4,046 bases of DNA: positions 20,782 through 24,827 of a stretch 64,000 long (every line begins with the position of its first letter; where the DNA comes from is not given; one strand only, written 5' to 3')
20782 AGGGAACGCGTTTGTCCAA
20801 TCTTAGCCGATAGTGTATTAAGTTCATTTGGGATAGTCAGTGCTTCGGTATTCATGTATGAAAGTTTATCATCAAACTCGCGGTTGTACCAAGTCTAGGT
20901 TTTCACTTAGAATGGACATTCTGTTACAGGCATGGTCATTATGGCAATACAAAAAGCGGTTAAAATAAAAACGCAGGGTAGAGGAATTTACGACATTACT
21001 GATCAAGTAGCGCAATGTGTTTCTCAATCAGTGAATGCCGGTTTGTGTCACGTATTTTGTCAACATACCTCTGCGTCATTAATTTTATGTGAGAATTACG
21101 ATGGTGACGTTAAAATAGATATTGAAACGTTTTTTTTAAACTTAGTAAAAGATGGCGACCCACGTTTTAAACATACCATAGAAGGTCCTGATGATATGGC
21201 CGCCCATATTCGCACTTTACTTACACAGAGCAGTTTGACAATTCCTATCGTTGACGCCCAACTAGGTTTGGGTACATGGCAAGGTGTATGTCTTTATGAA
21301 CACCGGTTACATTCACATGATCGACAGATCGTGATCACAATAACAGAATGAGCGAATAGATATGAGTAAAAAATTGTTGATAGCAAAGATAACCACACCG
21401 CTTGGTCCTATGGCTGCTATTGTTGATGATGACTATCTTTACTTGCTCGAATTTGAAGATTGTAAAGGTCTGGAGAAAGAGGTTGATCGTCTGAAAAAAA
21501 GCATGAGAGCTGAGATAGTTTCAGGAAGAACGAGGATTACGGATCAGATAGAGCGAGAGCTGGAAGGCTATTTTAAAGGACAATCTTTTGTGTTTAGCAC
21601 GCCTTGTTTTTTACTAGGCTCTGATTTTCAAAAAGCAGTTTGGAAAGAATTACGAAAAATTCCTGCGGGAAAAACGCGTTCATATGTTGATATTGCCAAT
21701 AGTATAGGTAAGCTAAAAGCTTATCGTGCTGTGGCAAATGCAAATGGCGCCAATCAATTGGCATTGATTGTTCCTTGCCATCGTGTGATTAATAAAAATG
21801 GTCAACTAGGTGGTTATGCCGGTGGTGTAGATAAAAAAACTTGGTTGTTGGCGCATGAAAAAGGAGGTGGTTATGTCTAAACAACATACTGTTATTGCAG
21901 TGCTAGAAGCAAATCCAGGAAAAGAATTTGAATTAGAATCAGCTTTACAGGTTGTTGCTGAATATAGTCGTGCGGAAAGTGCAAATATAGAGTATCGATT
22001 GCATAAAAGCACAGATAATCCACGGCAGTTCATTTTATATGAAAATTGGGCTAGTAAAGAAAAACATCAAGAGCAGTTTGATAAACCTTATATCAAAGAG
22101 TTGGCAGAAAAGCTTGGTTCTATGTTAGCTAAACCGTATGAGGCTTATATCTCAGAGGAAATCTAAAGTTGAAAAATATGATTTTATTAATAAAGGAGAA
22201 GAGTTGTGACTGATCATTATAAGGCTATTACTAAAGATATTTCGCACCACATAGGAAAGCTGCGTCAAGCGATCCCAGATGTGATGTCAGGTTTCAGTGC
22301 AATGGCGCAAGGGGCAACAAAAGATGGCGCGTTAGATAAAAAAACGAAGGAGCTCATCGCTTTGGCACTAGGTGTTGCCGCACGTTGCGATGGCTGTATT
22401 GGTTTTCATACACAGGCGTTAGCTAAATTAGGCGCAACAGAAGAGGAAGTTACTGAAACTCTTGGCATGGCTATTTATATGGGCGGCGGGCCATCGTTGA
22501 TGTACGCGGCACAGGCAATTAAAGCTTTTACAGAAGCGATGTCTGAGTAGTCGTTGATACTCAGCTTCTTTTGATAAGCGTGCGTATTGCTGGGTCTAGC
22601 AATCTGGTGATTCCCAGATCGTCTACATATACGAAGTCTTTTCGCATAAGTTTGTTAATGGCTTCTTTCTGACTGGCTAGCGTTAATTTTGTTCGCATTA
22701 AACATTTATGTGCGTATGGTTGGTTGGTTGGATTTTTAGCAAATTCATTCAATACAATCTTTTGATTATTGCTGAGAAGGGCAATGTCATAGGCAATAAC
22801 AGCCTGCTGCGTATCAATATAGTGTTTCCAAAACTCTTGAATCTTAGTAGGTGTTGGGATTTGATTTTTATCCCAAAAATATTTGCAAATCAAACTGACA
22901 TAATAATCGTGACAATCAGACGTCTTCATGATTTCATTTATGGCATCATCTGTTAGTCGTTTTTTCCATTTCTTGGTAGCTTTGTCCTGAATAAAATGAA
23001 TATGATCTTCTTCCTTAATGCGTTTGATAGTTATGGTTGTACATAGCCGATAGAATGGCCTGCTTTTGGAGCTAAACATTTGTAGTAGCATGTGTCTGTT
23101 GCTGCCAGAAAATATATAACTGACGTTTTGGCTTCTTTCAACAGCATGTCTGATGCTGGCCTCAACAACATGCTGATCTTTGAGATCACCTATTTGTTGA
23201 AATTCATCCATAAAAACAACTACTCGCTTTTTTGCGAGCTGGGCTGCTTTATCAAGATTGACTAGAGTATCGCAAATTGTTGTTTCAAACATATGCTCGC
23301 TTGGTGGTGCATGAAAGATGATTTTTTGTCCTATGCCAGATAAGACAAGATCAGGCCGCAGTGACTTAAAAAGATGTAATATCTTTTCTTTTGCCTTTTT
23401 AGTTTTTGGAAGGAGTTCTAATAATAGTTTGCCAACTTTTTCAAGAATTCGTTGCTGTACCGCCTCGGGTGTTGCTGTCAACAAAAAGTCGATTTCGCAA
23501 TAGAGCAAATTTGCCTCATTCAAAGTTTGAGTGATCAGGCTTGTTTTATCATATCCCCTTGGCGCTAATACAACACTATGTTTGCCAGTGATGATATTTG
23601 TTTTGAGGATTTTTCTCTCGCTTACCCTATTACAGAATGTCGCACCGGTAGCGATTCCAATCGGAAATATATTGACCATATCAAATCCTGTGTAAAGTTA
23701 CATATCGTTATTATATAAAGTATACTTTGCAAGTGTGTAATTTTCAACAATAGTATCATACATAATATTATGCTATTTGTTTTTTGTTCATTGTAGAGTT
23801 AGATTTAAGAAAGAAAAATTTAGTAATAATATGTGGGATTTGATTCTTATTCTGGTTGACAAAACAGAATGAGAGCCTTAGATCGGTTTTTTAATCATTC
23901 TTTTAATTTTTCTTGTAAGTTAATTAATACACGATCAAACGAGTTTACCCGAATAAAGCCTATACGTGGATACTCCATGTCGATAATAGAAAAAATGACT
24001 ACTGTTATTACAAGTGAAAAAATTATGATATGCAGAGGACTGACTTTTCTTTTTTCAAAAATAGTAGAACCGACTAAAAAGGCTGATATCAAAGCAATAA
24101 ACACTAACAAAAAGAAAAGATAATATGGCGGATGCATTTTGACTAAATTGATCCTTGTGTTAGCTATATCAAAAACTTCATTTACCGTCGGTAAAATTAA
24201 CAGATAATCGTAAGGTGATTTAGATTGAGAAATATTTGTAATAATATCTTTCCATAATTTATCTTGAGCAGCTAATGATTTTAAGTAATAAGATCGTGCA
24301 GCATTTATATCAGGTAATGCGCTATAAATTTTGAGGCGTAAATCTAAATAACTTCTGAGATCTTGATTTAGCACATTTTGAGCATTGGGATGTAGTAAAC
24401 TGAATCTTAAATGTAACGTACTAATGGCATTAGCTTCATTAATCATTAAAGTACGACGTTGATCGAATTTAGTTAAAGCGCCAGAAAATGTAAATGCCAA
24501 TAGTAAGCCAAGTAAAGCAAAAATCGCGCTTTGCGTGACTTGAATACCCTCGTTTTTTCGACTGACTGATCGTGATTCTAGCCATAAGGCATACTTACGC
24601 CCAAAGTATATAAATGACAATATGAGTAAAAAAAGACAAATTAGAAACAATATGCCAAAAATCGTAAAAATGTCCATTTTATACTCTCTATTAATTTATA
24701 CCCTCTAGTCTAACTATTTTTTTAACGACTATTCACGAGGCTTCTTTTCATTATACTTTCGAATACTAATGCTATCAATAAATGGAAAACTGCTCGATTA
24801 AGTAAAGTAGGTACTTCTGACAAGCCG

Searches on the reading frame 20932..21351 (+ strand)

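Call 8: search_protein_families(library=pfam, proteins=[window:20932-21351:+], max_evalue=0.001)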
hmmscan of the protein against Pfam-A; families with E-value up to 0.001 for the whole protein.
window:20932-21351:+ (139 aa): 1 family
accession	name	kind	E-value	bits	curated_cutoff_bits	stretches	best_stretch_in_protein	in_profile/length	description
PF01894.22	UPF0047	-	5.5e-37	126.9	27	1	21-137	1-117/117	Uncharacterised protein family UPF0047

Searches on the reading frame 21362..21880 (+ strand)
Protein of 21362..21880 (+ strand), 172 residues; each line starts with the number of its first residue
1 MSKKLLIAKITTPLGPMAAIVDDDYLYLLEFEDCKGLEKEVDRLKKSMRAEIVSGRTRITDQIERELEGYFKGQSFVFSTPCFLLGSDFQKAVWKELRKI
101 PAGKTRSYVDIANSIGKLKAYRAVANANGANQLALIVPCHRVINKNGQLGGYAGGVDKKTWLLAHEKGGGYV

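Call 8: search_protein_families(library=pfam, proteins=[window:21362-21880:+], max_evalue=0.001)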
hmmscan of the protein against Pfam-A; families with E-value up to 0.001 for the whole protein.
window:21362-21880:+ (172 aa): 1 family
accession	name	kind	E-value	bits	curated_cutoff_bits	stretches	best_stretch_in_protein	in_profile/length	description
PF01035.26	DNA_binding_1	-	6.2e-34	116.1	27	1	88-167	1-80/81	6-O-methylguanine DNA methyltransferase, DNA binding domain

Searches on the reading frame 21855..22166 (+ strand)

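Call 8: search_protein_families(library=pfam, proteins=[window:21855-22166:+], max_evalue=0.001)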
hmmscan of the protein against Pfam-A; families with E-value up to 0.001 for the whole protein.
window:21855-22166:+ (103 aa): 1 family
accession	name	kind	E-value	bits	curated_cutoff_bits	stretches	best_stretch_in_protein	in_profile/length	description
PF03992.22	ABM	-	2.7e-13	50.3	23.1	1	12-85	3-77/78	Antibiotic biosynthesis monooxygenase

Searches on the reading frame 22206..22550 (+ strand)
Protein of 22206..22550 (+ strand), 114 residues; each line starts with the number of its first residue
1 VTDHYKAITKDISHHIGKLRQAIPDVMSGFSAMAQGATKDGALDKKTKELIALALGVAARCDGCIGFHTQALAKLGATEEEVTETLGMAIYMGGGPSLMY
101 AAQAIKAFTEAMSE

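Call 8: search_protein_families(library=pfam, proteins=[window:22206-22550:+], max_evalue=0.001)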
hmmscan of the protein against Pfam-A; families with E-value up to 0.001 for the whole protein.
window:22206-22550:+ (114 aa): 1 family
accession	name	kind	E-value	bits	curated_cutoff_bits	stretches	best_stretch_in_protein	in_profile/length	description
PF02627.25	CMD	-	8.3e-24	83.8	23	1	24-106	1-83/84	Carboxymuconolactone decarboxylase family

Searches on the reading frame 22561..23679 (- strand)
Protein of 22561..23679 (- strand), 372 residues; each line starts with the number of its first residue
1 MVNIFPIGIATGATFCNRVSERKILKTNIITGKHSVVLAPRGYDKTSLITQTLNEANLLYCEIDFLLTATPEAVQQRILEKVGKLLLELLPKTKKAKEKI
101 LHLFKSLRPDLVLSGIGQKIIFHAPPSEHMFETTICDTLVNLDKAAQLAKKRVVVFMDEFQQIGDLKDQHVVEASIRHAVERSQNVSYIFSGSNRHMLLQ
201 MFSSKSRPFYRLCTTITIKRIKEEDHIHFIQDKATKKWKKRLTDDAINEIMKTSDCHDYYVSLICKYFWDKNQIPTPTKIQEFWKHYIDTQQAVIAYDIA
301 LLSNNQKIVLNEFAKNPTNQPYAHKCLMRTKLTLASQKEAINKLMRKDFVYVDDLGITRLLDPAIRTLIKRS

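Call 8: search_protein_families(library=pfam, proteins=[window:22561-23679:-], max_evalue=0.001)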
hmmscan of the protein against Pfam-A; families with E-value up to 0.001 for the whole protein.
window:22561-23679:- (372 aa): 2 families
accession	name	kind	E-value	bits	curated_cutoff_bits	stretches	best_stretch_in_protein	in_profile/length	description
PF13173.12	AAA_14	-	1.1e-05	25.9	27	1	145-205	60-110/129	AAA domain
PF01637.24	ATPase_2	-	0.00012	22.4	33.2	1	15-255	1-216/225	ATPase domain predominantly from Archaea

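Call 91: search_protein_families(library=ncbifam, proteins=[window:22561-23679:-], max_evalue=0.01)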
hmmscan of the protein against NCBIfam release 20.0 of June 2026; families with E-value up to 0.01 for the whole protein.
window:22561-23679:- (372 aa): 0 families

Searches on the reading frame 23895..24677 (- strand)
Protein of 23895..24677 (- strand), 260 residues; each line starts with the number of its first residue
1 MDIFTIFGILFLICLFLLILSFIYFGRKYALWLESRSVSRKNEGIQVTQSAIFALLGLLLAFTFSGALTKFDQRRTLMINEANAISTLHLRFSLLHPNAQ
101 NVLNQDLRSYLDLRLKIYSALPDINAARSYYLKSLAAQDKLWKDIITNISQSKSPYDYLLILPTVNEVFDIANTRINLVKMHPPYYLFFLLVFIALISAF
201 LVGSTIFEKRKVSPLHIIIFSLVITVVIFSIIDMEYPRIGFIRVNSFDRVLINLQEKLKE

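Call 8: search_protein_families(library=pfam, proteins=[window:23895-24677:-], max_evalue=0.001)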
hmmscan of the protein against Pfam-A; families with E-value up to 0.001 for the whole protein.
window:23895-24677:- (260 aa): 1 family
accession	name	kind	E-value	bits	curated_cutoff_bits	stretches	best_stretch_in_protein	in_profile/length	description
PF14023.12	Bestrophin-like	-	6.3e-16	59.1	32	1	28-245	14-228/232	Bestrophin-like domain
